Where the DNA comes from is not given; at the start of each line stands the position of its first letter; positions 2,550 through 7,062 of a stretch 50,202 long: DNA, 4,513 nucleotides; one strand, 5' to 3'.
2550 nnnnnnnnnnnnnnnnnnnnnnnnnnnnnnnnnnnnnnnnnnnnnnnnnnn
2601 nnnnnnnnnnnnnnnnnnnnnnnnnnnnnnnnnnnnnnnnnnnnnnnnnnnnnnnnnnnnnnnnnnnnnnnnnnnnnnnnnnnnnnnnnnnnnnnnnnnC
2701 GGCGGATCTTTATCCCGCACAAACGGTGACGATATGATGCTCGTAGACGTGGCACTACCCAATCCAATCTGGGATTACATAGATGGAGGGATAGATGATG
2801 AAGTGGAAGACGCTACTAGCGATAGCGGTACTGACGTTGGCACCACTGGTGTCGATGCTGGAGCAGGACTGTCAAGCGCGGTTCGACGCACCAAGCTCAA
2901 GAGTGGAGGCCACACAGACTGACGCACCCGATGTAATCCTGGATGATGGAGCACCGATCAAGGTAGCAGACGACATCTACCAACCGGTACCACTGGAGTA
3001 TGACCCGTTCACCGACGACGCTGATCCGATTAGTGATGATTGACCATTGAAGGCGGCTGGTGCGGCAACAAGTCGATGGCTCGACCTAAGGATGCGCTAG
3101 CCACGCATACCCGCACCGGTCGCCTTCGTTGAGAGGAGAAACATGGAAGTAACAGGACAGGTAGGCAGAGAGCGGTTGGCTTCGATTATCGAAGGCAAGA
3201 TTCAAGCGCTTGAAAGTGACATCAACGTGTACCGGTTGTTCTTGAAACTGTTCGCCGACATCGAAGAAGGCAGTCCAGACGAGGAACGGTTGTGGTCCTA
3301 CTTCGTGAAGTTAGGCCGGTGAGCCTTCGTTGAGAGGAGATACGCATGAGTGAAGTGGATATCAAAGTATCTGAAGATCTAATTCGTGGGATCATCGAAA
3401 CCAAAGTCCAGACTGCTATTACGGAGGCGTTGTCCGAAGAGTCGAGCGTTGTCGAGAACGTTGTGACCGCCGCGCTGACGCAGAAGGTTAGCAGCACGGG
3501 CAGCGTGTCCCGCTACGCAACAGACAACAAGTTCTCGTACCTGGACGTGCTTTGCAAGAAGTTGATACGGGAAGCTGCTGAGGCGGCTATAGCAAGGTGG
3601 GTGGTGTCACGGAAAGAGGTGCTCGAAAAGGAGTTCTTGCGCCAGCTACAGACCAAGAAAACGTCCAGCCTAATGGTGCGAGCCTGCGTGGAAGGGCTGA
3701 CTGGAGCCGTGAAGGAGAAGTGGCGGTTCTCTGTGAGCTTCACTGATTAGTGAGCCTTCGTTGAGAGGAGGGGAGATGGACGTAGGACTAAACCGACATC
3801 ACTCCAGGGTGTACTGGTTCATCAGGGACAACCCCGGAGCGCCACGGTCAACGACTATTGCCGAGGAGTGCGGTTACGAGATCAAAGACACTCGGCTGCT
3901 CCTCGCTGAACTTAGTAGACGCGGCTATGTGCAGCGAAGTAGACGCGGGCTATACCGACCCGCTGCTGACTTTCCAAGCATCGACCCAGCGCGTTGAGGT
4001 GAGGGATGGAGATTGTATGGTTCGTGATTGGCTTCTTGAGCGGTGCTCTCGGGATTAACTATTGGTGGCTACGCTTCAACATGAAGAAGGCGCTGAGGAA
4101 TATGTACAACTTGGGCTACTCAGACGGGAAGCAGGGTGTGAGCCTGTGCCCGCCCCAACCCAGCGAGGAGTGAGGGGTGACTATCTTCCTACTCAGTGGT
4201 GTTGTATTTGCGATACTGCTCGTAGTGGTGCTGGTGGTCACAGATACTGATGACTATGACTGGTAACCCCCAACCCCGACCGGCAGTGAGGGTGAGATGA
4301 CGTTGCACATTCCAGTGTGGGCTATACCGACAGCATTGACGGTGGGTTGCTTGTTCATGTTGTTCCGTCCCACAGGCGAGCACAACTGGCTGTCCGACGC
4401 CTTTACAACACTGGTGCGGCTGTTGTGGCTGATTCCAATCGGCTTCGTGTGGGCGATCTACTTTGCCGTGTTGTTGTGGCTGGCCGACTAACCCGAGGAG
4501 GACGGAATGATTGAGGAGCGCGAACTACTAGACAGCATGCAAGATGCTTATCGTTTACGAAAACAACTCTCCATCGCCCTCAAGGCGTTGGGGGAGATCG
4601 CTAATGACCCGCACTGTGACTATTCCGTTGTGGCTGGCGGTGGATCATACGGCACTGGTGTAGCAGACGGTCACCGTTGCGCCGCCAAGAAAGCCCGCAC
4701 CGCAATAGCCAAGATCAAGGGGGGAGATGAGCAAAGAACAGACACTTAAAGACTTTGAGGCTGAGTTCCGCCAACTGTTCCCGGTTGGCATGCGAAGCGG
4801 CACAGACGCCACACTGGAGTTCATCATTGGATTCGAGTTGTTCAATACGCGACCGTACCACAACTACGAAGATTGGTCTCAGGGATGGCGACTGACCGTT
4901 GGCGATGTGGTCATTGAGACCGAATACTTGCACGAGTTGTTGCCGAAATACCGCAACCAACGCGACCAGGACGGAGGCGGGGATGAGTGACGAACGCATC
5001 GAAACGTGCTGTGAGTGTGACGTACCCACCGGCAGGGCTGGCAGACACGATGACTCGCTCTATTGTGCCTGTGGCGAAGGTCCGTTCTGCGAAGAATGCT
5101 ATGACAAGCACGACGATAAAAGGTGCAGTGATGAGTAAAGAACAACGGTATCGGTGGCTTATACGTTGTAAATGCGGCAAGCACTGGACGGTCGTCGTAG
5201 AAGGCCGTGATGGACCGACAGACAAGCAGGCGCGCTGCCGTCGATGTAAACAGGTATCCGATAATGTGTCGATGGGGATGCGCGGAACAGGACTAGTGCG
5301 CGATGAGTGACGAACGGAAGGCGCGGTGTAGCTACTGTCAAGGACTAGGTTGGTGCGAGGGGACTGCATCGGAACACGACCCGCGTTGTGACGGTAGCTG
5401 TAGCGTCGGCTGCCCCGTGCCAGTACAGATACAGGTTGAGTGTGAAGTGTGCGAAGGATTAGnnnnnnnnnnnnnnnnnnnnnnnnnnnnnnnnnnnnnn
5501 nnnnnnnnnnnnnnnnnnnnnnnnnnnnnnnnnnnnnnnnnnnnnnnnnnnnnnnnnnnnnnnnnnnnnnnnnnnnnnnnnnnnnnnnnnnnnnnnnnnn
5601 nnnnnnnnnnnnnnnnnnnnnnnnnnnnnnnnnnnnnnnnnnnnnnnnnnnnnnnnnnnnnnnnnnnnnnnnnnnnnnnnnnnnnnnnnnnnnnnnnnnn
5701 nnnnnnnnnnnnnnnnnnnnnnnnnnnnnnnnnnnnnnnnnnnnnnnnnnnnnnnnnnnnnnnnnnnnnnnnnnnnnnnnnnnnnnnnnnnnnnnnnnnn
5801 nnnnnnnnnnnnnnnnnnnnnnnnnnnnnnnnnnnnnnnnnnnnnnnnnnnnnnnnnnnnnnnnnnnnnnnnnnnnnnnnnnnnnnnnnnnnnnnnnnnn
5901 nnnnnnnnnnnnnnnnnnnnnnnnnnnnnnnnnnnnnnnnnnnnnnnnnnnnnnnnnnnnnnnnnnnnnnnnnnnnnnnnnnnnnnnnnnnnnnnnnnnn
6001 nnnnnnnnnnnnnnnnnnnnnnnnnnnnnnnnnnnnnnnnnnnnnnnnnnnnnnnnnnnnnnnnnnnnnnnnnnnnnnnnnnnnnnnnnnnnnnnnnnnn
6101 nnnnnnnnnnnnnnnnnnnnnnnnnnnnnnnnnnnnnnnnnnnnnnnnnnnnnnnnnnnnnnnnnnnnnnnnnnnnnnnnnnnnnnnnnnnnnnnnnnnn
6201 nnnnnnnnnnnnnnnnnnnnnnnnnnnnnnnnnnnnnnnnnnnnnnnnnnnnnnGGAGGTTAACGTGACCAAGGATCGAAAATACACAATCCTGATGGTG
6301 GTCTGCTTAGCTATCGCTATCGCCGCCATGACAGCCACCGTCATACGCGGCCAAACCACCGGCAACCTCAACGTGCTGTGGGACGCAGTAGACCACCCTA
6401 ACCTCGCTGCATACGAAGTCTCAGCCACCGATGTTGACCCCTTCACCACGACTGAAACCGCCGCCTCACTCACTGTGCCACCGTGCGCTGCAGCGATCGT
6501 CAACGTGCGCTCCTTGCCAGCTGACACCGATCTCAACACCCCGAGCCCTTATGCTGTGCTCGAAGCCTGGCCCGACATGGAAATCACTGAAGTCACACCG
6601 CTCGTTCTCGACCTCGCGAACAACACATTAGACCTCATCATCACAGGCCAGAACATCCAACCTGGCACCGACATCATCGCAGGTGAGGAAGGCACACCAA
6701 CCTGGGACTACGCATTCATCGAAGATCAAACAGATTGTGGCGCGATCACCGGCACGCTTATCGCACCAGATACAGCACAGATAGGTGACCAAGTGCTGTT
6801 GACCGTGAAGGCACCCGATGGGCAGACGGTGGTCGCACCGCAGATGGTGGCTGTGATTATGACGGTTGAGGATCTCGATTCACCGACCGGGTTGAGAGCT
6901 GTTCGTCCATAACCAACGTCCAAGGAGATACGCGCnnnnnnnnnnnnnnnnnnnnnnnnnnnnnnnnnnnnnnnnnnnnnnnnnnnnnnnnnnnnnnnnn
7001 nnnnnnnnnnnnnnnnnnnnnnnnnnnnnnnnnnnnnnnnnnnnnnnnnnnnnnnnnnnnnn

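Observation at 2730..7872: Gene island inside the split polymerase: small ORFs with repeated boundary and start cassettes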

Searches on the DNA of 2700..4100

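Call 33: search_rna_families(source=window, start=2700, end=4100, threshold=evalue, max_evalue=1)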
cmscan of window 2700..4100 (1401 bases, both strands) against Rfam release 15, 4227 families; matches with E-value up to 1: 1.
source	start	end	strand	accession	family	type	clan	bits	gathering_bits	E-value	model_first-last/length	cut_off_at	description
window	3681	3714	+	RF02990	gut-2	Gene; sRNA;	-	21.2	39.8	0.079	1-48/48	no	gut-2 RNA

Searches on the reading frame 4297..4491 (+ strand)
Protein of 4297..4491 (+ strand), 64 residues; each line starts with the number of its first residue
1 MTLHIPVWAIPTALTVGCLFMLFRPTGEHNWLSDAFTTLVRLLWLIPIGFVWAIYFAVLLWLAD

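Call 45: search_protein_families(library=phrogs, proteins=[window:4297-4491:+], max_evalue=0.01)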
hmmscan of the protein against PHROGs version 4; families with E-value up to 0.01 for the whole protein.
window:4297-4491:+ (64 aa): 0 families

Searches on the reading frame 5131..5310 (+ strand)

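Call 45: search_protein_families(library=phrogs, proteins=[window:5131-5310:+], max_evalue=0.01)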
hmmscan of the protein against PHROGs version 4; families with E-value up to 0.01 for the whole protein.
window:5131-5310:+ (59 aa): 1 family
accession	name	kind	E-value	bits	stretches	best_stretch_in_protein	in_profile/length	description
phrog_18493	-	unknown function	0.0018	19.3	1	2-42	74-114/136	-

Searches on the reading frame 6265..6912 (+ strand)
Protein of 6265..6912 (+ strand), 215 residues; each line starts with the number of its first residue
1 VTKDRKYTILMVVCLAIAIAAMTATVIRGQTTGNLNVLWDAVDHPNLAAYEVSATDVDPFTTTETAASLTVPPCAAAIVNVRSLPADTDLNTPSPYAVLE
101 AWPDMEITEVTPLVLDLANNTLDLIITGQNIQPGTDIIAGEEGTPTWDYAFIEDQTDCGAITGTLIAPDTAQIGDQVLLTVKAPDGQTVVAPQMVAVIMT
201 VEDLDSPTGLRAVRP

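Call 9: search_protein_families(library=pfam, proteins=[window:6265-6912:+], max_evalue=0.1)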
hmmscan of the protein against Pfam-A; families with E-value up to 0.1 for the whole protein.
window:6265-6912:+ (215 aa): 0 families

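Call 44: search_protein_families(library=phrogs, proteins=[window:6265-6912:+], max_evalue=0.01)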
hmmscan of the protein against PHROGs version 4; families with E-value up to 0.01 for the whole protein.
window:6265-6912:+ (215 aa): 0 families

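Call 69: search_protein_families(library=ncbifam, proteins=[window:6265-6912:+], max_evalue=0.01)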
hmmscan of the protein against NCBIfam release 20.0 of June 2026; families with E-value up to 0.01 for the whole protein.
window:6265-6912:+ (215 aa): 0 families

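Call 82: search_dna_similar(query=window:6265-6912:+, collection=phages, mode=protein, max_evalue=0.001, max_rows=10)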
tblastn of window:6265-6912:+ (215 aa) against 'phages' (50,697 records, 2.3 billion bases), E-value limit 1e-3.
No match.

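Call 93: predict_structure(protein=window:6265-6912:+)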
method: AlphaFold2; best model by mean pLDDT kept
length: 215 residues; sequences in the alignment: 1
mean_pLDDT: 39.0   pTM: 0.30
mean pLDDT of the five models: 39.0, 37.4, 31.4, 30.7, 28.4
residues with pLDDT >= 90: 0; 70-90: 9; 50-70: 28; < 50: 178
segments of 3 or more residues with pLDDT < 50: 20-103, 112-120, 132-215
pLDDT, mean of each block of 10 residues (from residue 1): 66 65 33 26 26 28 33 43 47 37 53 45 54 43 35 34 35 34 35 28 28 24
secondary structure, 60 per line:
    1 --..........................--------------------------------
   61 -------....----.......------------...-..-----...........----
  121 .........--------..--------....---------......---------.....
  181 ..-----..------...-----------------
elements in order: H3-28 E68-71 E76-82 E106-116 E121-129 E148-151 E161-166 E176-182 E196-198
